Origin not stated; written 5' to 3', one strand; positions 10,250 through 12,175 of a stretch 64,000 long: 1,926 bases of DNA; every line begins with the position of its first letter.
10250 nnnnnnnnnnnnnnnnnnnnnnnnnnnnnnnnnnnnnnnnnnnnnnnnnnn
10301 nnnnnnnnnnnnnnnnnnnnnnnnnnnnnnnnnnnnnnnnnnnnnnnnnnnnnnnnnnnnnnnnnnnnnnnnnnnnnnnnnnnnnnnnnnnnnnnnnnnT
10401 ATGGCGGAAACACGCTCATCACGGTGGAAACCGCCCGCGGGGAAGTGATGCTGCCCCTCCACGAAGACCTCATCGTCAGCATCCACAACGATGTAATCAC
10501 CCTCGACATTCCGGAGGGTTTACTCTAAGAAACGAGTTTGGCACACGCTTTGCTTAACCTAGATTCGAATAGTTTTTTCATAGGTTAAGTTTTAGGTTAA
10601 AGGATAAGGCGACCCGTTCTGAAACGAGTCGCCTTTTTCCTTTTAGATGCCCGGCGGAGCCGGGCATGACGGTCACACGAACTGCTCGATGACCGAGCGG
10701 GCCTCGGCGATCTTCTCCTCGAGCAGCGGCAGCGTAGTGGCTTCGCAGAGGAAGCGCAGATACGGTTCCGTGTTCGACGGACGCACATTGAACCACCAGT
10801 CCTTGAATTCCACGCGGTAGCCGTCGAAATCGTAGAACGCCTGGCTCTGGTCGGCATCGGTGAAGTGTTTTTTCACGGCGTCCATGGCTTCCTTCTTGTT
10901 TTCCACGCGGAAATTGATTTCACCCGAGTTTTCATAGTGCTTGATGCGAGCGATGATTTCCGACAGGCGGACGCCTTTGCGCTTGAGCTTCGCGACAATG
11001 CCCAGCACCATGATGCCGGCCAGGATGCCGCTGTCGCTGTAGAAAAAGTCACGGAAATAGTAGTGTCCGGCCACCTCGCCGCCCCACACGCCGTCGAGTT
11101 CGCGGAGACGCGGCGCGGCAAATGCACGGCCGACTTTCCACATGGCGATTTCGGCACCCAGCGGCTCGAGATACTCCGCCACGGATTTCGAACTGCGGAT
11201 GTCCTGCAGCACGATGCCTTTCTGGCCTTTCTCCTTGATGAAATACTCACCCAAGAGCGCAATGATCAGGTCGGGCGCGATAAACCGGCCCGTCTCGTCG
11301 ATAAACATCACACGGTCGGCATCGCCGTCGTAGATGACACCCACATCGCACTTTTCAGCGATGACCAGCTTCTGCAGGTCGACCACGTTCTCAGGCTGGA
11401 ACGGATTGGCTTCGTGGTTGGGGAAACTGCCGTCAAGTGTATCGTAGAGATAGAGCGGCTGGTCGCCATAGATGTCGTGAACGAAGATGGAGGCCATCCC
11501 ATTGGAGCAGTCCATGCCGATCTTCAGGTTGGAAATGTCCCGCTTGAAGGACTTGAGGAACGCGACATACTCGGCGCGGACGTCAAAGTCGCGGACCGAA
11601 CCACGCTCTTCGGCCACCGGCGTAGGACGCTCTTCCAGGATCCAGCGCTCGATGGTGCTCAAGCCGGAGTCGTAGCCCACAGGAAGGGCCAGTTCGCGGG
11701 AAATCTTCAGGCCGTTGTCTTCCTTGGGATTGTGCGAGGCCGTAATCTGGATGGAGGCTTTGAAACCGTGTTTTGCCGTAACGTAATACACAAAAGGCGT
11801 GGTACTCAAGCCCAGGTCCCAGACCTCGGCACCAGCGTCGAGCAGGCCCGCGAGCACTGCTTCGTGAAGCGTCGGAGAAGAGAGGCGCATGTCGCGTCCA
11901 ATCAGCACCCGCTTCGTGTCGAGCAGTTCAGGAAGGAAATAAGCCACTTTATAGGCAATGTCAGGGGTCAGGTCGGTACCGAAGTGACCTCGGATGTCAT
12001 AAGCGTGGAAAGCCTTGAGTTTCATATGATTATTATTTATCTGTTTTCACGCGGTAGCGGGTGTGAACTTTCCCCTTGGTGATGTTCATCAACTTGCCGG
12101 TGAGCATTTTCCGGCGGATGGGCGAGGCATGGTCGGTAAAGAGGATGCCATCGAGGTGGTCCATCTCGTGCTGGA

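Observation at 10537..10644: Candidate sigma-54-dependent small RNA gene, copy B: near-consensus TGGCAC-N5-TTGC promoter, conserved core, intrinsic terminator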

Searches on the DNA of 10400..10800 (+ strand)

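Call 4: search_rna_families(source=window, start=10400, end=10800, threshold=evalue, max_evalue=10, show_alignments=3)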
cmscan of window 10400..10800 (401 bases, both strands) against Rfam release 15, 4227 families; matches with E-value up to 10: 9.
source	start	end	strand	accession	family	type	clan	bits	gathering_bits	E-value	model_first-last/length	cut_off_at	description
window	10569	10636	+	RF04180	BTnc231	Gene; sRNA;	-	26.7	80.4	0.0015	1-154/154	no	Bacteroides sRNA BTnc231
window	10572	10646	+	RF04319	BTncRNA_FopS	Gene; sRNA;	-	26.6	56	0.051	1-71/71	no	Bacteroidetes FopS (family of paralogous sRNAs)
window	10600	10642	-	RF03607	mir-9447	Gene; miRNA;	-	20.2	67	0.21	1-68/68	no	mir-9447 microRNA precursor family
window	10602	10706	-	RF02637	EF0408_EF0409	Gene; sRNA;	-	17.4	440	0.02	1-412/412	no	Enterococcus sRNA EF0408_EF0409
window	10525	10642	+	RF04179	BTnc049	Gene; sRNA;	-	15.3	81.9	5.1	1-111/111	no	Bacteroides sRNA BTnc049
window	10527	10633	+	RF00625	P11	Gene;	-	14.6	70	0.58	1-139/139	no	Pseudomonas sRNA P11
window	10493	10633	+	RF02634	EF3314_EF3315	Gene; sRNA;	-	12.7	100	1.8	1-141/141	no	Enterococcus sRNA EF3314_EF3315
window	10601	10689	-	RF01409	STnc250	Gene; sRNA;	-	12.5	42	8.4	1-94/94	no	STnc250 Hfq binding RNA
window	10540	10615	+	RF03032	narK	Cis-reg;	-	12.3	43.2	8.4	1-72/72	no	narK RNA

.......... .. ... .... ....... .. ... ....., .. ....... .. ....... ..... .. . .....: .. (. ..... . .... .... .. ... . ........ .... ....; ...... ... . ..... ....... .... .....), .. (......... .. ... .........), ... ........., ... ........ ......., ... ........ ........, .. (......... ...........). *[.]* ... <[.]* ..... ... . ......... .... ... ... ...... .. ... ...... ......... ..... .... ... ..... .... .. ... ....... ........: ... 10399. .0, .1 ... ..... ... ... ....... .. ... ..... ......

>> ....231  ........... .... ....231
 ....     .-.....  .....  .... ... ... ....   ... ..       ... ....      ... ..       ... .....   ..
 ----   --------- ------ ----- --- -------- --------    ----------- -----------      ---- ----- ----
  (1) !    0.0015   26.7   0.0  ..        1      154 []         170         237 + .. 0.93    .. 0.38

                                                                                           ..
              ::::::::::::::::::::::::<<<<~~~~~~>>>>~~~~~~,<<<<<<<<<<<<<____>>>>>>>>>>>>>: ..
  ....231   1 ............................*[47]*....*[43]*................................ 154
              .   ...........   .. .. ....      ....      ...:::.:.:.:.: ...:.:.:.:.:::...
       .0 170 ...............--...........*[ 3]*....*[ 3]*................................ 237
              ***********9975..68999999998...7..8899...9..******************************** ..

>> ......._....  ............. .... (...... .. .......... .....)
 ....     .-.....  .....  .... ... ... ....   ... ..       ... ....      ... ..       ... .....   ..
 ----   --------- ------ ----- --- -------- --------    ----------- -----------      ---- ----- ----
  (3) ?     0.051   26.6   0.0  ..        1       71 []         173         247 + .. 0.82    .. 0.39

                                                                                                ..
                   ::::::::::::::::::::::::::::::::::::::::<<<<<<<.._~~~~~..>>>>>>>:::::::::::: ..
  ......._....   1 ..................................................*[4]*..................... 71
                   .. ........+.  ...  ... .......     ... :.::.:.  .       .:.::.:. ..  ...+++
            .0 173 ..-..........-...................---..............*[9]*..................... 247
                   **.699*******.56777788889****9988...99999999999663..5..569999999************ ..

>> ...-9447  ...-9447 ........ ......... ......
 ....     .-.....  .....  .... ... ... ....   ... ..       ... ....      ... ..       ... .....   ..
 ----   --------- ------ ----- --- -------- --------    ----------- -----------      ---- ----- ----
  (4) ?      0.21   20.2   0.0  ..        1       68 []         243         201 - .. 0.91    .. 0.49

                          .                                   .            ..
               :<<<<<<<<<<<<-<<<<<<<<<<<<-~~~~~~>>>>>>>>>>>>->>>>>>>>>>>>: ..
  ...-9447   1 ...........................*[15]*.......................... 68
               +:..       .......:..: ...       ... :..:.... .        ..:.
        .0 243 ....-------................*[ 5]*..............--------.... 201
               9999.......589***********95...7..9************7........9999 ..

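Call 50: build_rna_model(alignment_id=A1)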
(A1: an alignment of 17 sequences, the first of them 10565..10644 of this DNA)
Model R1 built from alignment A1 (17 sequences, 93 columns); structure: RNAalifold consensus.
model positions 79; base pairs 9; branch points 0; effective number of sequences 2.3; information 0.716 bits per position. Calibrated on 0.2 Mb of random sequence (short: E-values are rough).
structure used (alignment columns):
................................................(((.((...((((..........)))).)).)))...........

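Call 51: search_with_rna_model(model_id=R1, source=window, filters=off, max_evalue=10, show_alignments=4)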
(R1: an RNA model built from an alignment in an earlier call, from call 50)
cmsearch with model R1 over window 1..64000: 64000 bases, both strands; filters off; matches with E-value up to 10: 8.
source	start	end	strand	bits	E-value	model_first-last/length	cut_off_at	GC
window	10565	10641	+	89.3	1.6e-16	1-79/79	no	0.39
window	5273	5349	-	87.5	3.7e-16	1-79/79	no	0.43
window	5270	5314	+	19.9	0.025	34-79/79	no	0.53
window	10600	10643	-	18.7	0.044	35-79/79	no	0.48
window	17789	17855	+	11.9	1.1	1-79/79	no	0.27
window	39120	39180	+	11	1.7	1-79/79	no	0.48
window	56232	56247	+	8.1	6.4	1-79/79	no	0.38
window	50268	50293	+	7.4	8.8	45-71/79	no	0.77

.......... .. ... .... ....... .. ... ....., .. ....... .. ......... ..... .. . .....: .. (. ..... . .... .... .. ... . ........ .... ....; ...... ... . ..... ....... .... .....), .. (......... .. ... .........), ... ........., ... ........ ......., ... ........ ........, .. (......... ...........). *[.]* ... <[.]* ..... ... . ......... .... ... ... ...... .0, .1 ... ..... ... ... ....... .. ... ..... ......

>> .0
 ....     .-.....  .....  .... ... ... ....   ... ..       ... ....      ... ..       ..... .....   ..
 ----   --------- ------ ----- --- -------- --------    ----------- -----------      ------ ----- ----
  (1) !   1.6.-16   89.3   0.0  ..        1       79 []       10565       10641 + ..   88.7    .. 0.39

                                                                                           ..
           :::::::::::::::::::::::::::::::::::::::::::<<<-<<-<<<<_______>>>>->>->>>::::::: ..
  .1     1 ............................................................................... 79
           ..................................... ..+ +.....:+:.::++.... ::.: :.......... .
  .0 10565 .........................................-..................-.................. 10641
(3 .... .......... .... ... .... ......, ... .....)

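Call 53: search_with_rna_model(model_id=R1, sources=[L007, L008, L009, L010, L011, L012, L013, L014, L015, L016, L017, L018, L019, L020, L021, L022, L023, L024, L025, L026, L027, L028, L029, L030, L031, L032, L033, L034, L035, L036, L037, L038, L039, L040, L041, L042, L043, L044, L045, L046, L047, L048, L049, L050, L051, L052, L053, L054, L055, L056, L057, L058, L059, L060, L061, L062, L063, L064, L065, L066, L067, L068, L069, L070, L071, L072, L073, L074, L075, L076, L077, L078, L079, L080, L081, L082, L083, L084, L085, L086, L087, L088, L089, L090, L091, L092, L093, L094, L095, L096, L097, L098, L099, L100, L101, L102, L103, L104, L105, L106], max_evalue=0.001)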
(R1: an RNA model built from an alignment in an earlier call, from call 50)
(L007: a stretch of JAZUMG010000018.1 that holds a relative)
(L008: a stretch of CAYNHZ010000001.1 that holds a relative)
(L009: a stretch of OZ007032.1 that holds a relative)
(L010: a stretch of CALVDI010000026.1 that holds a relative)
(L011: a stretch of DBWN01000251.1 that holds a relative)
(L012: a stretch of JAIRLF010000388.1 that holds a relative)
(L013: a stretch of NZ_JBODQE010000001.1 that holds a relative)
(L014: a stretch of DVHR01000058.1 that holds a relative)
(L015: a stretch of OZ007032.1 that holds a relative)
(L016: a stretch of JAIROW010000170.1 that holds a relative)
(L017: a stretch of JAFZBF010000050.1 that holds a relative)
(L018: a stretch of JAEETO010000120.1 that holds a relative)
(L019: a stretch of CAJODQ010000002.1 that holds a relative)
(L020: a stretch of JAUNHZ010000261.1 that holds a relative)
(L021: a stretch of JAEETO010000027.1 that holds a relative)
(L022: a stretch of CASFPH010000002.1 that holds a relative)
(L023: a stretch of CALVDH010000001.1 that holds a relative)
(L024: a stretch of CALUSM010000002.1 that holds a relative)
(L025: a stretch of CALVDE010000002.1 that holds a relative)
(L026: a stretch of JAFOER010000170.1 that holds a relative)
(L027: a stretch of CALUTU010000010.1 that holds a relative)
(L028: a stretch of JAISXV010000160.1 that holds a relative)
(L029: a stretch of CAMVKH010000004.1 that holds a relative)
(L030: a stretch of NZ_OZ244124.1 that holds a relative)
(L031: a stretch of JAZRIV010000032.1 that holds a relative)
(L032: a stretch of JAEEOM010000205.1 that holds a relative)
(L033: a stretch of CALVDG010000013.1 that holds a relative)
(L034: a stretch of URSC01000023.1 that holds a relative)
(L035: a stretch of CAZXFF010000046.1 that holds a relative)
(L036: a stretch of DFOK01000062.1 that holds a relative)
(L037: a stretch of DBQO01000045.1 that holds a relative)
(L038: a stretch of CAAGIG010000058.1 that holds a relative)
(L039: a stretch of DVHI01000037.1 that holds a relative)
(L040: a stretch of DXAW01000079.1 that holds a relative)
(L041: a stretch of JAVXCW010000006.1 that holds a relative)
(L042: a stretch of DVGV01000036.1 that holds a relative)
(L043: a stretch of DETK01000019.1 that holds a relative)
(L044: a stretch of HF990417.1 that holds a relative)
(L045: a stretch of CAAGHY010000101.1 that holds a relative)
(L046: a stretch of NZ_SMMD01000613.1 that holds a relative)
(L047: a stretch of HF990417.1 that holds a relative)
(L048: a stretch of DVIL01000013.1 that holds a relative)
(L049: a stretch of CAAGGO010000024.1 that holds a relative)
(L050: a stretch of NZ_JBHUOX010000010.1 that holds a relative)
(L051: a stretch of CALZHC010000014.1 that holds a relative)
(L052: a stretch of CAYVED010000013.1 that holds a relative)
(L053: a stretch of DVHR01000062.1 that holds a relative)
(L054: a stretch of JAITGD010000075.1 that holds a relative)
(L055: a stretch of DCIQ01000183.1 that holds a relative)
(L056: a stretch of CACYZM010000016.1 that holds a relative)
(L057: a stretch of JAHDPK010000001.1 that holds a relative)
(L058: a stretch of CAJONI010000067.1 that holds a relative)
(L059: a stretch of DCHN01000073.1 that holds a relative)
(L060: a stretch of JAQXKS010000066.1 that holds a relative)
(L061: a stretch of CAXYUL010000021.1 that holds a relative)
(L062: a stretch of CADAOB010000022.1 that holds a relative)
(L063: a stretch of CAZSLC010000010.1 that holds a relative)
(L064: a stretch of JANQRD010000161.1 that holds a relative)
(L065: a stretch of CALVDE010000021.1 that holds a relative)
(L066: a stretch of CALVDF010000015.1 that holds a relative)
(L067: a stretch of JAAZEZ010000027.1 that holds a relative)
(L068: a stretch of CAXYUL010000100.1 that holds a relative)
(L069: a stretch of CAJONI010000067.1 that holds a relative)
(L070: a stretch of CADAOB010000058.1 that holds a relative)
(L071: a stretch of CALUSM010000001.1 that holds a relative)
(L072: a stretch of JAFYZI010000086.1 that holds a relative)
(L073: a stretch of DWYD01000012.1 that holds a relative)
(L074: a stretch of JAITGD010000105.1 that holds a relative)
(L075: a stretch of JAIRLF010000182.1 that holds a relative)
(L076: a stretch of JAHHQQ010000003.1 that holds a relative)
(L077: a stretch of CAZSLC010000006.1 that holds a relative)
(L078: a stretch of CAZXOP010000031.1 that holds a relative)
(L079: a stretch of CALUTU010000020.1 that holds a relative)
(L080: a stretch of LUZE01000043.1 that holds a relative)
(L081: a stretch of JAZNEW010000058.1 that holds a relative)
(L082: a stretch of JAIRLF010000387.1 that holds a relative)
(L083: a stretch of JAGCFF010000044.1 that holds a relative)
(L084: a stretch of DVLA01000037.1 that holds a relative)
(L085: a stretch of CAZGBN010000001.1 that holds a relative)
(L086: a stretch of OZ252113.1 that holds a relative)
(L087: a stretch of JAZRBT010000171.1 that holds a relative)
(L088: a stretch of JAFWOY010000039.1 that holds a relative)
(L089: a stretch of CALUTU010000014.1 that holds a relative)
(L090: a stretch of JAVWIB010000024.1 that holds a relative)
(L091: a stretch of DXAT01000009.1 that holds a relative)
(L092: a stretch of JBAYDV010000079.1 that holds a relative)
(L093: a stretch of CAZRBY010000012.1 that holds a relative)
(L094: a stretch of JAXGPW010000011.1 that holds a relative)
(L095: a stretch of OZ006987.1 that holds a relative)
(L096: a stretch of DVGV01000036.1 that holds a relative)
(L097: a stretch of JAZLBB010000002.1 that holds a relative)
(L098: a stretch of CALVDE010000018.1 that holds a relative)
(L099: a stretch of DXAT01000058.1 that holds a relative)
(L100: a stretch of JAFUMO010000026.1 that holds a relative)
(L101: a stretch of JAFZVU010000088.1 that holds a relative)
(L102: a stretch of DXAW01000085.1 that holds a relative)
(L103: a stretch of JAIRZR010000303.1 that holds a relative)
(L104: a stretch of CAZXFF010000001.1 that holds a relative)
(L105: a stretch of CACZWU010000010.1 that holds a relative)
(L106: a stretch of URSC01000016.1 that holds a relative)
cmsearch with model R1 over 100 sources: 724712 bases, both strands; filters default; matches with E-value up to 0.001: 107.
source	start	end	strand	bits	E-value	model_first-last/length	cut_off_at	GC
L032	1423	1503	-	93.5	2.5e-16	1-79/79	no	0.38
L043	1349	1429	+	91.6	6.3e-16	1-79/79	no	0.4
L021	253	330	-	89.7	1.5e-15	1-79/79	no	0.36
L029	7872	7952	+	89.4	1.7e-15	1-79/79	no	0.41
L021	5568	5647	+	89.3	1.8e-15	1-79/79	no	0.4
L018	61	139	+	89.3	1.8e-15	1-79/79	no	0.37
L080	5534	5615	+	89.2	1.9e-15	1-79/79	no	0.37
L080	219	300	-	88.9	2.2e-15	1-79/79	no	0.37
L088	5173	5250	-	88.1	3.2e-15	1-79/79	no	0.45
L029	2548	2631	-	87.6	4.1e-15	1-79/79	no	0.39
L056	7881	7959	-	85.9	9e-15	1-79/79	no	0.34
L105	6286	6363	+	85.1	1.3e-14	1-79/79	no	0.37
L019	563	644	+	84.4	1.9e-14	1-79/79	no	0.41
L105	992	1072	-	81.9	6.1e-14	1-79/79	no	0.43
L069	109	184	+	80.3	1.3e-13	1-79/79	no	0.36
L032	6736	6813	+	78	3.7e-13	1-79/79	no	0.45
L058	2757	2833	-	77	5.9e-13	1-79/79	no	0.38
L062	37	116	-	74.3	2.2e-12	1-79/79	no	0.43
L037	2611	2686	+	72.2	5.7e-12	1-79/79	no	0.42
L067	1125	1200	-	70.8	1.1e-11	1-79/79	no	0.39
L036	2704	2779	-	70.6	1.2e-11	1-79/79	no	0.42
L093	1883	1958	+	70.5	1.3e-11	1-79/79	no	0.43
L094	2339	2414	+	69.8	1.8e-11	1-79/79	no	0.42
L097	3008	3092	+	66.6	8e-11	1-79/79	no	0.33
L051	1931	2006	-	66.3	9.2e-11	1-79/79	no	0.38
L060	6933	7008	-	66.3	9.2e-11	1-79/79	no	0.38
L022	6758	6831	+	66.1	1e-10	1-79/79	no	0.3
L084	3343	3420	-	64.4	2.2e-10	1-79/79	no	0.37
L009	3034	3106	-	63.3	3.9e-10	1-79/79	no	0.36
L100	3354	3433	+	63.1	4.1e-10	1-79/79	no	0.41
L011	159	241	-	62.6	5.4e-10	1-79/79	no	0.43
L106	182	254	-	62.4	5.8e-10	1-79/79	no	0.4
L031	2468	2553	+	62.4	5.9e-10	1-79/79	no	0.36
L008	4385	4460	+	62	6.9e-10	1-79/79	no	0.26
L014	3627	3701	+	61.6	8.4e-10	1-79/79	no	0.4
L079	2345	2419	+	61.6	8.4e-10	1-79/79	no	0.4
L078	4714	4794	+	61.3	9.7e-10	1-79/79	no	0.26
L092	6407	6483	-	61.2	1e-09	1-79/79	no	0.26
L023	5832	5913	+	61.2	1e-09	1-79/79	no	0.37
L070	6089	6158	+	60.4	1.5e-09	1-69/79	3'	0.43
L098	4851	4924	+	60.2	1.6e-09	1-79/79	no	0.36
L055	4382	4460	-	60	1.8e-09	1-79/79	no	0.34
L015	2285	2367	-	59.8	2e-09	1-79/79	no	0.35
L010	2040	2114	-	59.8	2e-09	1-79/79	no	0.39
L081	4884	4955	+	59.3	2.5e-09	1-79/79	no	0.32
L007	4704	4780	+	59.2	2.7e-09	1-79/79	no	0.26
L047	3112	3193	+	58.9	3e-09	1-79/79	no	0.35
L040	2324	2398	-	58.7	3.3e-09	1-79/79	no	0.39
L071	2701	2773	+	58.6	3.5e-09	1-79/79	no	0.38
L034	1695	1774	+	58.4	3.9e-09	1-79/79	no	0.32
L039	4609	4688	-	58.4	3.9e-09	1-79/79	no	0.32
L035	7162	7239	-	58.1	4.5e-09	1-79/79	no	0.37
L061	5311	5389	-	57.7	5.4e-09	1-79/79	no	0.28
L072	1901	1974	+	56.7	8.5e-09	1-79/79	no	0.35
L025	5455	5533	-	55.8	1.3e-08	1-79/79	no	0.38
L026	254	339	+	55.5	1.5e-08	1-79/79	no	0.34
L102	2019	2098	-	55.2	1.7e-08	1-79/79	no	0.4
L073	6469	6549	+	55.2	1.8e-08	1-79/79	no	0.4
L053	3286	3364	-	55.1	1.8e-08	1-79/79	no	0.39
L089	7180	7258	+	55.1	1.8e-08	1-79/79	no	0.39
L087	3290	3369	-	55.1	1.8e-08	1-79/79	no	0.36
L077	7611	7684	-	55.1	1.8e-08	1-79/79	no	0.31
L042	4689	4770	-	54.9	2e-08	1-79/79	no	0.43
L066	2650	2732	-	54.8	2e-08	1-79/79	no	0.4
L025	7032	7112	+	54.4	2.5e-08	1-79/79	no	0.37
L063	3767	3835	-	53.8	3.3e-08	1-79/79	no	0.28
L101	3041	3110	-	53.4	4e-08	1-79/79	no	0.37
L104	1518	1597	-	53.2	4.4e-08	1-79/79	no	0.45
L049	86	175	-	53.1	4.6e-08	1-79/79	no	0.38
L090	488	568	+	52.9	5e-08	1-79/79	no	0.23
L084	3527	3598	-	52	7.9e-08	1-79/79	no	0.42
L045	291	370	-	51.9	8e-08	1-79/79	no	0.29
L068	154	231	-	51.4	1e-07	1-79/79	no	0.21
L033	1054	1135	-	51.3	1.1e-07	1-79/79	no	0.39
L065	5114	5192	-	50.9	1.3e-07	1-79/79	no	0.35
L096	1705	1783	-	50.9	1.3e-07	1-79/79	no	0.35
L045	512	601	+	50.9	1.3e-07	1-79/79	no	0.34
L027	4565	4648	+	50.8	1.4e-07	1-79/79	no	0.36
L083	3327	3401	-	50.7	1.5e-07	1-79/79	no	0.35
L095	1703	1782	-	50.5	1.6e-07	1-79/79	no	0.38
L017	1795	1866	-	50.1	1.9e-07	1-79/79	no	0.36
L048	5472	5551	+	50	2e-07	1-79/79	no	0.35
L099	3865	3941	+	49.3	2.8e-07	1-79/79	no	0.39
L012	247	316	-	48.6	3.8e-07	1-79/79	no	0.36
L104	5895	5973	-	48.3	4.3e-07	1-79/79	no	0.42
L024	4562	4641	+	47.9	5.3e-07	1-79/79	no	0.34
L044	1486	1565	+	47.9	5.3e-07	1-79/79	no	0.34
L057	1543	1624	+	47.3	7.2e-07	1-79/79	no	0.37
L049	318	397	+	47.1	7.9e-07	1-79/79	no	0.25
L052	6963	7037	+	46.3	1.1e-06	1-79/79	no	0.35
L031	2256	2337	-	46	1.3e-06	1-79/79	no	0.35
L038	6915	6994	+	45.8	1.4e-06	1-79/79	no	0.36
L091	1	44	-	45.6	1.6e-06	1-44/79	3'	0.27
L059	5184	5256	+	44.3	2.9e-06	1-79/79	no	0.34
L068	20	93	-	43.4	4.5e-06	1-79/79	no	0.27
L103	229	301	-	42.9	5.6e-06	1-79/79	no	0.36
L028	1831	1902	-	42.2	7.6e-06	1-79/79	no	0.36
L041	7198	7275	+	41.5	1.1e-05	1-79/79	no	0.29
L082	390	455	+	41.5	1.1e-05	1-79/79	no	0.39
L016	546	615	+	40.4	1.8e-05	1-79/79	no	0.34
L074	4023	4093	-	39.9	2.3e-05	1-79/79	no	0.37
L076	4510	4582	-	39.6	2.6e-05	1-79/79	no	0.26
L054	4820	4889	-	39.4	2.9e-05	1-79/79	no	0.34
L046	4484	4539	+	38.9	3.6e-05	1-79/79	no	0.23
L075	5993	6059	+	37.3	7.8e-05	1-79/79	no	0.36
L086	3805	3878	-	36.7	0.00011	1-79/79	no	0.35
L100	3164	3241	-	33.3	0.00052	1-79/79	no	0.33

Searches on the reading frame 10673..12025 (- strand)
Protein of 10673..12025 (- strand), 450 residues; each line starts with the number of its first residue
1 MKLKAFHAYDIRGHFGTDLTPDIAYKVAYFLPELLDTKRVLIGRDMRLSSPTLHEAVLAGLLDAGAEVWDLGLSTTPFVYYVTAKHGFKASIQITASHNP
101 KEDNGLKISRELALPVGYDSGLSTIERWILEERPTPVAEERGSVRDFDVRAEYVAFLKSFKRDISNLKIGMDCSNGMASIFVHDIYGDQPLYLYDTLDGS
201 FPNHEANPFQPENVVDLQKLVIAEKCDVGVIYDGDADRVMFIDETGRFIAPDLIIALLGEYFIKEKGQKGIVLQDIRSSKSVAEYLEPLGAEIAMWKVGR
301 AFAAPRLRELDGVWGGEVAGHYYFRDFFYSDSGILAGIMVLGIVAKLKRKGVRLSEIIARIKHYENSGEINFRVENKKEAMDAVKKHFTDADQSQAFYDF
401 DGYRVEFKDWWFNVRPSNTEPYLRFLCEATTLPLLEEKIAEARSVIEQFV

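Call 18: search_protein_families(library=ncbifam, proteins=[window:10673-12025:-])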
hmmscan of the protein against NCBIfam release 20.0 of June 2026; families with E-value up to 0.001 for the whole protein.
window:10673-12025:- (450 aa): 6 families
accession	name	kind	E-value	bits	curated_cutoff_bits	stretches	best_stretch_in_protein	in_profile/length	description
NF007088.0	PRK09542.1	equivalog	6e-108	361.8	618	1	5-444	11-451/456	phosphomannomutase/phosphoglucomutase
TIGR03990.1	Arch_GlmM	equivalog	1.2e-100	337.5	439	1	6-445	4-443/444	phosphoglucosamine mutase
NF011943.0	PRK15414.1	subfamily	1.7e-86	291.1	801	1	2-441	3-449/456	phosphomannomutase CpsG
NF046027.1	PhglucPhmanMutPgmG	equivalog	1.6e-72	244.7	600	1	7-439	11-443/460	phosphoglucomutase/phosphomannomutase PgmG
TIGR01455.1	glmM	equivalog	2.9e-60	204.2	447.55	1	11-447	6-441/442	phosphoglucosamine mutase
TIGR01132.1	pgm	equivalog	0.00027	19.5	778.05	0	376-447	472-542/546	phosphoglucomutase (alpha-D-glucose-1,6-bisphosphate-dependent)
